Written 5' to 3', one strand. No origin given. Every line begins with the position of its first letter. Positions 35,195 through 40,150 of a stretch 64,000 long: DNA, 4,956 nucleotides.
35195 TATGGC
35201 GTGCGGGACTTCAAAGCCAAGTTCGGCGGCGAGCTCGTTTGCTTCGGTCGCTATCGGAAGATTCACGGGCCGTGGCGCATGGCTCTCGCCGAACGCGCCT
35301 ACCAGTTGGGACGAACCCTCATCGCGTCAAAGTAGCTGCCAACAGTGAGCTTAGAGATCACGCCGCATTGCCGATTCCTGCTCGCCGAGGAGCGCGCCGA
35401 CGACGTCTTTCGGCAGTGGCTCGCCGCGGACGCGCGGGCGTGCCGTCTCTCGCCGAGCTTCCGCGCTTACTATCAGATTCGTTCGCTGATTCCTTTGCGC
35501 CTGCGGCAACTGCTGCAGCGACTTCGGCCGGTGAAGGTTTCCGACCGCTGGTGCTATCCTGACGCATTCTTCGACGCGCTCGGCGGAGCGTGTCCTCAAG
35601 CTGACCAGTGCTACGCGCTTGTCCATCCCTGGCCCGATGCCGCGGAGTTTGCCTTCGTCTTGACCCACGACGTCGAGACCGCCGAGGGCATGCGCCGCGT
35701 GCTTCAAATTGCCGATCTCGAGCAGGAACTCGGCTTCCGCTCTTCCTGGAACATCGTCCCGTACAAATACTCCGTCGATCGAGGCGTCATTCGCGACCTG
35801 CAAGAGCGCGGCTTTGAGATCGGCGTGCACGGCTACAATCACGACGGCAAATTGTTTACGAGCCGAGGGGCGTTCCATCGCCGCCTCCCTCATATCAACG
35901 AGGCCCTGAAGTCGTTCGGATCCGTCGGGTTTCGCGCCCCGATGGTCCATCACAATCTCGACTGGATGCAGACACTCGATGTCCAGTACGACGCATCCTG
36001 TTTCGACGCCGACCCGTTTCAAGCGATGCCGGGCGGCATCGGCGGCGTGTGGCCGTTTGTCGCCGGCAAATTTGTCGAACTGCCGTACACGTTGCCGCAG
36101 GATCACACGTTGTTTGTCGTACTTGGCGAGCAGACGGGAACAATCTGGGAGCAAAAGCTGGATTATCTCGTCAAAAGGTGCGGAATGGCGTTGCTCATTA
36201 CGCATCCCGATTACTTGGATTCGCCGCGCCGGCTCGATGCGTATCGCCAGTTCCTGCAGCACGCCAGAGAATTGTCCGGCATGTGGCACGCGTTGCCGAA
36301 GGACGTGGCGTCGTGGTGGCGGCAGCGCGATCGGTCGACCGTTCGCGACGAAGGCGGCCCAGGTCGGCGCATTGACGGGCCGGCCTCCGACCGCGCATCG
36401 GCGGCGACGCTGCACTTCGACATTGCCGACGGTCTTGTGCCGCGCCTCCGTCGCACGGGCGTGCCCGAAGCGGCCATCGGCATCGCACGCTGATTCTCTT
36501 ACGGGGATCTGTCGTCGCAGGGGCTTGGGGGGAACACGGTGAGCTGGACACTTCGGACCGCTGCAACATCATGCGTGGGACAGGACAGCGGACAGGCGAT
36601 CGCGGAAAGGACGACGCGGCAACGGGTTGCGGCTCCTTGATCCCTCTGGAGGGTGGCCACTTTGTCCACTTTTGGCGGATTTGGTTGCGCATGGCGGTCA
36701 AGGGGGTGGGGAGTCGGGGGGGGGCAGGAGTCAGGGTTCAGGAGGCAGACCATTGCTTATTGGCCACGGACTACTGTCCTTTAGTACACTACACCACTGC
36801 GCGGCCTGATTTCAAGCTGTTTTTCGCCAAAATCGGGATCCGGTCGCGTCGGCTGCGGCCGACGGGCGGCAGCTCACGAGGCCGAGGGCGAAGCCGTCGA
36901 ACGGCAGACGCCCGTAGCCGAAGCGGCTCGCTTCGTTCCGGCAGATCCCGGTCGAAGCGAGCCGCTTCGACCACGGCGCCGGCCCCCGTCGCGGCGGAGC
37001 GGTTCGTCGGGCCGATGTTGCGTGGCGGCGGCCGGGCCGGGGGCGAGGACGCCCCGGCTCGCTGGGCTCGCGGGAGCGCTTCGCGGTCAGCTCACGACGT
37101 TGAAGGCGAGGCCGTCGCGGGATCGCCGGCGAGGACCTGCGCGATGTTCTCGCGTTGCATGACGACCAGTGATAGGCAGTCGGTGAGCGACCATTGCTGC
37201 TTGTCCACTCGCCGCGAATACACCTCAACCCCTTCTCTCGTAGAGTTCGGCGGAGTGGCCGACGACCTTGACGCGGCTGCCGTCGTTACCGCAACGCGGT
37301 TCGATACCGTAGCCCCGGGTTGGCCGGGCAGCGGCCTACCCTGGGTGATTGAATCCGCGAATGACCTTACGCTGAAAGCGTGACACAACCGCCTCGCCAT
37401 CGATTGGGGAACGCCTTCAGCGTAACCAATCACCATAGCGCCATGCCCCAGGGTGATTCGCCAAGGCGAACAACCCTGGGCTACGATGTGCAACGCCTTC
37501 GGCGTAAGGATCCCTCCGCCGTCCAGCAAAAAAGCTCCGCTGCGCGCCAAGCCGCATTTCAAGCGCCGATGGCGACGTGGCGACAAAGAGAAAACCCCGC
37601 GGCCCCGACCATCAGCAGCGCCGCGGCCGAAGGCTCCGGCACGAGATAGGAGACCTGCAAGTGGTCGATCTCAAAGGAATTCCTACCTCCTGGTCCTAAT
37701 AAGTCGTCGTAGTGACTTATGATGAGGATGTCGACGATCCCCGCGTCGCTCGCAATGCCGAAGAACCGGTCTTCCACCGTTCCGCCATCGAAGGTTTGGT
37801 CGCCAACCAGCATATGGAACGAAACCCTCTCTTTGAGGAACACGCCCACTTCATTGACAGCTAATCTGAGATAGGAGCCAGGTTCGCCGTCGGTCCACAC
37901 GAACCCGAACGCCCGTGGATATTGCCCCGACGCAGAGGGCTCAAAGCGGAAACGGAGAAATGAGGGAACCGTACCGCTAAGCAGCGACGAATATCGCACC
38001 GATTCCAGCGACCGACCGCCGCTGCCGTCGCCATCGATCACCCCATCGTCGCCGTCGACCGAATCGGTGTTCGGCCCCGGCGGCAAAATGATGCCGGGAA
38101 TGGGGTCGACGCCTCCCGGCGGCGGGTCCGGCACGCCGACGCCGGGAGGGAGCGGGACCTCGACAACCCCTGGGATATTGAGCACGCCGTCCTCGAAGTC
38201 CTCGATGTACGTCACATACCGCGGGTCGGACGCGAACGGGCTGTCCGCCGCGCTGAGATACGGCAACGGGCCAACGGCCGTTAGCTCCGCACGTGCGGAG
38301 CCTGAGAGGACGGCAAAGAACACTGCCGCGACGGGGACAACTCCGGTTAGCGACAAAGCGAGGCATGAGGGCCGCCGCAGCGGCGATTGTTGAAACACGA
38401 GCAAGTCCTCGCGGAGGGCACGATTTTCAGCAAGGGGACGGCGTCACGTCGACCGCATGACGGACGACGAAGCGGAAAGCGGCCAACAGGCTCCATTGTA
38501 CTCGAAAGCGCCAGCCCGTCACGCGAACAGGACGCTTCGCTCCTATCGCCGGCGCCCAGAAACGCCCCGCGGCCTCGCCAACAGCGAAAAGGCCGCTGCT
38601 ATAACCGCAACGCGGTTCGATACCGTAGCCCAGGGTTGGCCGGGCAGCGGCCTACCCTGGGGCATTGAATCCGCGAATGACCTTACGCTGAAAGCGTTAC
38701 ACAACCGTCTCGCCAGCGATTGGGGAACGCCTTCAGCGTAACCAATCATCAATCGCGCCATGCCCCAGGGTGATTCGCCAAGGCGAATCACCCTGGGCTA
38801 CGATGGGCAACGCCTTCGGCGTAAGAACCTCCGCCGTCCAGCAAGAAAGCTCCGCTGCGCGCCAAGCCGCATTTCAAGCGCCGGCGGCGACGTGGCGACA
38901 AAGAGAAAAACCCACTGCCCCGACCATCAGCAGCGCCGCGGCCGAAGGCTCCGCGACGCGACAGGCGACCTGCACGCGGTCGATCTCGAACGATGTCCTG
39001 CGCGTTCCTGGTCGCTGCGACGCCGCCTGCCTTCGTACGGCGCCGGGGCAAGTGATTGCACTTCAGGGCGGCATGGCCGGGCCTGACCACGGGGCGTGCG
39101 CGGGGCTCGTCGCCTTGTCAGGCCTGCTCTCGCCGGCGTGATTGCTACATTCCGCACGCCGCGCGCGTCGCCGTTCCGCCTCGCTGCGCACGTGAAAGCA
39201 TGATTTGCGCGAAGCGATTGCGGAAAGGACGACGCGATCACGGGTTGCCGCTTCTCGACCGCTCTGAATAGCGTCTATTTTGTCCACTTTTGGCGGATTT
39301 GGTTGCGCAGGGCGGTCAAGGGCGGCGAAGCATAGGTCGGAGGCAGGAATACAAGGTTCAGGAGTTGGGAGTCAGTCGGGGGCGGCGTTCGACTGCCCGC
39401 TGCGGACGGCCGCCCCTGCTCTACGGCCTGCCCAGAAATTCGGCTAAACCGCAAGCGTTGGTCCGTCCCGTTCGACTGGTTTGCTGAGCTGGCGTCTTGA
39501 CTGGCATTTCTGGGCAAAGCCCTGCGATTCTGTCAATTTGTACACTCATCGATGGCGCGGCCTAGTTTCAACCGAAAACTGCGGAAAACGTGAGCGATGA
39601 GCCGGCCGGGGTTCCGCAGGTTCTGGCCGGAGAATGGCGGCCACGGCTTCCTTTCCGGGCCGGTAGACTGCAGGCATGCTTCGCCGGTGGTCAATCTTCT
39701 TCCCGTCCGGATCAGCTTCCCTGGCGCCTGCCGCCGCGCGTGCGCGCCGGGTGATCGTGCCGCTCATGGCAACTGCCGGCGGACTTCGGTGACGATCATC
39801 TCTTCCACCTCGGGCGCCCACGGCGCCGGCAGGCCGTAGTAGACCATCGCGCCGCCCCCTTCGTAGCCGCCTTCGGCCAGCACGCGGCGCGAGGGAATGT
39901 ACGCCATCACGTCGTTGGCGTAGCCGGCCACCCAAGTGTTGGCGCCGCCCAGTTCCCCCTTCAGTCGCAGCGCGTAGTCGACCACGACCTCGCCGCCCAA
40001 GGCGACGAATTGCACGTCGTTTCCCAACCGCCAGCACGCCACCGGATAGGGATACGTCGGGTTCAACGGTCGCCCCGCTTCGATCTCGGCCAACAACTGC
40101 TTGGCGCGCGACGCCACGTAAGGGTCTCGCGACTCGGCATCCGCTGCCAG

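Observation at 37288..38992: Cassette-like unit: PEP-CTERM passenger domain between two copies of [sorting signal + foldback element]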

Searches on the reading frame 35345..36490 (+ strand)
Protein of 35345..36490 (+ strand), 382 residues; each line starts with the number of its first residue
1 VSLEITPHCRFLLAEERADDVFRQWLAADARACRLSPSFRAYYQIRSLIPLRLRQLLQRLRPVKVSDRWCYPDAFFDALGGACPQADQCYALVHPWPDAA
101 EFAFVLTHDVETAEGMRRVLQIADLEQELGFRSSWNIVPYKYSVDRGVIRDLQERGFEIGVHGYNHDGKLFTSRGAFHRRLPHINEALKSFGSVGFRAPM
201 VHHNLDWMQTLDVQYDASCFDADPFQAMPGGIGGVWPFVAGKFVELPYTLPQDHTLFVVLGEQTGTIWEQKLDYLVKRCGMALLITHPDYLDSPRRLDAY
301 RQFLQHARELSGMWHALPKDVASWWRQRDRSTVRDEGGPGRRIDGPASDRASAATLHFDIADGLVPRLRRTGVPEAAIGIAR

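Call 34: search_protein_families(library=pfam, proteins=[window:35345-36490:+], max_evalue=0.01)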
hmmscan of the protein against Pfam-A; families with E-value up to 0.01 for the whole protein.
window:35345-36490:+ (382 aa): 1 family
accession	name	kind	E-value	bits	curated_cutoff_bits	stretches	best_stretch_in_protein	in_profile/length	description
PF10096.14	DUF2334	-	6e-05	23.2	26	1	104-170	3-80/203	Uncharacterized protein conserved in bacteria (DUF2334)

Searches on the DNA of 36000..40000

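Call 7: search_rna_families(source=window, start=36000, end=40000, threshold=evalue, max_evalue=1)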
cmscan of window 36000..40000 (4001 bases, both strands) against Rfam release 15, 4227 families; matches with E-value up to 1: 3.
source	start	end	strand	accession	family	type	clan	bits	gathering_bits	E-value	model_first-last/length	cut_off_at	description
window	37447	37506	+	RF01687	Acido-Lenti-1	Gene; sRNA;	-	25.4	37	0.0081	1-46/46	no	Acido-Lenti-1 RNA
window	38764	38823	+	RF01687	Acido-Lenti-1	Gene; sRNA;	-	22.4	37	0.053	1-46/46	no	Acido-Lenti-1 RNA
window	37780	37840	-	RF01926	mir-981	Gene; miRNA;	-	18.5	51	0.13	1-86/86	no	mir-981 microRNA precursor family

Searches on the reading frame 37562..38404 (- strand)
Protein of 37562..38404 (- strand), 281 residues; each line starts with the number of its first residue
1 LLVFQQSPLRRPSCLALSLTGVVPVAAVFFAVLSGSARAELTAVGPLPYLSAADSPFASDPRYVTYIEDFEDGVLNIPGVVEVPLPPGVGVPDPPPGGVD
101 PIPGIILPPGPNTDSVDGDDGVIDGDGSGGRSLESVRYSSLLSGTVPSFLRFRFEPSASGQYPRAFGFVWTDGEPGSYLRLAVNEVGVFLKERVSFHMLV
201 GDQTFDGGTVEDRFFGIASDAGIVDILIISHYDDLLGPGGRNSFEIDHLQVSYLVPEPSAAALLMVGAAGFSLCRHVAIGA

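Call 33: search_protein_families(library=ncbifam, proteins=[window:37562-38404:-], max_evalue=0.01)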
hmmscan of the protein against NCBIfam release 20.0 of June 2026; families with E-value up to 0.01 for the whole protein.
window:37562-38404:- (281 aa): 1 family
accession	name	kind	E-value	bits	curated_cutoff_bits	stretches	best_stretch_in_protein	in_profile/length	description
TIGR02595.1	PEP_CTERM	domain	0.00067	20.3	16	1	255-276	1-22/24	PEP-CTERM sorting domain-containing protein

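Call 34: search_protein_families(library=pfam, proteins=[window:37562-38404:-], max_evalue=0.01)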
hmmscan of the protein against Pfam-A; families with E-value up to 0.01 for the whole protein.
window:37562-38404:- (281 aa): 1 family
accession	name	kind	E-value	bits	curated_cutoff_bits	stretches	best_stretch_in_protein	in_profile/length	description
PF07589.16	PEP-CTERM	-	0.0081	16.7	20.7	1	255-275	2-23/24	PEP-CTERM motif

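Call 40: find_related_loci(query=window:37562-38404:-, collection=genome_contigs, flank=4000)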
Query window:37562-38404:- (281 aa) in genome_contigs; peptide patterns used: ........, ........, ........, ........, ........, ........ (x = any residue, [..] = any of these).
393 stretches matched a pattern; 61 encode a relative of the query (tblastn E <= 1e-3); 61 distinct loci.
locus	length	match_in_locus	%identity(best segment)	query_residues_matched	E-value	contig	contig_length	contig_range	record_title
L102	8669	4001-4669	48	53-276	1e-52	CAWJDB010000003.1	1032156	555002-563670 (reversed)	MAG: Pirellulales bacterium isolate MFD04944.bin.2.58 genome assembly, contig: contig_25385, whole genome shotgun sequen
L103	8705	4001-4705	45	22-267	3e-44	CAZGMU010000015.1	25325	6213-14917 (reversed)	MAG TPA_asm: uncultured Planctomycetaceae bacterium isolate binchicken_co179_88 genome assembly, contig: NODE_4388_lengt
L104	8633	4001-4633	50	45-260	2e-43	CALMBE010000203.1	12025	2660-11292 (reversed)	MAG TPA_asm: uncultured Planctomycetaceae bacterium isolate SRR5739202_bin.32_CONCOCT_v1.1_MAG genome assembly, contig:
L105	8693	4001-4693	42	36-277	2e-41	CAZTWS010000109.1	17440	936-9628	MAG TPA_asm: uncultured Planctomycetaceae bacterium isolate SRP344714_co2_482 genome assembly, contig: NODE_8387_length_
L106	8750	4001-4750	40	11-267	2e-39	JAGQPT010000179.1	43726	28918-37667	MAG: Planctomycetales bacterium isolate HKST-UBA47 k127_1185788, whole genome shotgun sequence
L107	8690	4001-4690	41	28-268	5e-37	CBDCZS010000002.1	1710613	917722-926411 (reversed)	MAG: Bythopirellula sp. isolate ba60db47-f6ab-4451-8ed4-57c4a38413e1 genome assembly, contig: contig_2, whole genome sho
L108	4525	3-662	43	39-267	1e-36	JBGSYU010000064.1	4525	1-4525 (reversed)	MAG: Lacipirellula sp. isolate JTS-RE98 k141_7851829, whole genome shotgun sequence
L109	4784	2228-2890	39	37-266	4e-35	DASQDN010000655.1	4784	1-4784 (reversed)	MAG TPA_asm: Bryobacteraceae bacterium isolate SMAG_U11728 k141_603729, whole genome shotgun sequence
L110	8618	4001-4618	39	42-276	3e-31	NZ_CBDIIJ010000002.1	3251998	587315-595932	MAG: Mucisphaera sp. isolate e74750a0-4925-4113-9a6d-5b4dc61a6ea5 contig_2, whole genome shotgun sequence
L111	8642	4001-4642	39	39-274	3e-31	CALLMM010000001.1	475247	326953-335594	MAG: uncultured Chthonomonadales bacterium isolate N1_Bin_MAXBIN__064_1 genome assembly, contig: c_000000198717, whole g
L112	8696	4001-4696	35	30-265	7e-31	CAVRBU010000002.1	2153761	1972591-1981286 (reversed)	MAG: uncultured Planctomycetota bacterium isolate MFD04944.bin.1.246 genome assembly, contig: contig_13572, whole genome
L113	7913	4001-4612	38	39-267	7e-31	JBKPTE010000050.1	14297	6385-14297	MAG: Acidobacteriota bacterium isolate GS_EKS_MAG_00004 GS_EKS_000004095945, whole genome shotgun sequence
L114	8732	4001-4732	37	4-268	3e-27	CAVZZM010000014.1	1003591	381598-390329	MAG: uncultured Isosphaeraceae bacterium isolate MFD01721.bin.2.221 genome assembly, contig: contig_4399, whole genome s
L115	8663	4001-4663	38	11-271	2e-26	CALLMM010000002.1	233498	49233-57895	MAG: uncultured Chthonomonadales bacterium isolate N1_Bin_MAXBIN__064_1 genome assembly, contig: c_000001791400, whole g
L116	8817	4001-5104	39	45-264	6e-26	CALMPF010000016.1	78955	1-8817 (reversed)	MAG TPA_asm: uncultured Planctomycetia bacterium isolate SRR2107179_bin.59_CONCOCT_v1.1_MAG genome assembly, contig: ERZ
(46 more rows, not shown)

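Call 41: find_related_loci(query=window:37562-38404:-, collection=metagenome_contigs, flank=4000)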
Query window:37562-38404:- (281 aa) in metagenome_contigs; peptide patterns used: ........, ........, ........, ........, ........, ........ (x = any residue, [..] = any of these).
485 stretches matched a pattern; 61 encode a relative of the query (tblastn E <= 1e-3); 61 distinct loci.
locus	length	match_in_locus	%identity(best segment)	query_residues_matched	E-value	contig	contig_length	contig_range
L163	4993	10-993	39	13-275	2e-37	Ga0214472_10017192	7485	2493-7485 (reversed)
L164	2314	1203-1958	37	2-275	7e-37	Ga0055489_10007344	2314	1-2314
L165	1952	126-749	40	25-267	3e-36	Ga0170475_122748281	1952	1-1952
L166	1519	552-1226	36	38-275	2e-33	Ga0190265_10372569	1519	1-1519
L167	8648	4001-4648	37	36-265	9e-32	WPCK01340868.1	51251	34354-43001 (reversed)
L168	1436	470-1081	38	39-267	1e-31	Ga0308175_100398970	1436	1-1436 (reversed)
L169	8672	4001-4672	36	14-275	9e-31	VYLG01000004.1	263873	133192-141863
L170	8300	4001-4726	33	5-276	2e-29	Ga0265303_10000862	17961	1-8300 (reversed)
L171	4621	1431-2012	40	44-267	2e-27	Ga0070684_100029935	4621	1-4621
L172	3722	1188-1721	38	37-250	3e-27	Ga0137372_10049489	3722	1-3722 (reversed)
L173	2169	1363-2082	35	10-279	1e-26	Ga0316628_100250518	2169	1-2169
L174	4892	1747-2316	37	22-250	2e-26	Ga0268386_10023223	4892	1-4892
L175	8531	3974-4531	37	26-250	6e-26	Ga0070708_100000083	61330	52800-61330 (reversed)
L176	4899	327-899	37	41-267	1e-25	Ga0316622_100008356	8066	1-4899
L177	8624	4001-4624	34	22-258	3e-25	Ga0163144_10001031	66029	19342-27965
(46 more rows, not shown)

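Call 60: find_encoding_contigs(protein=window:37562-38404:-, flank=5000, max_places=8)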
Protein window:37562-38404:- (281 aa): no gene with exactly this product is on record in the collection.
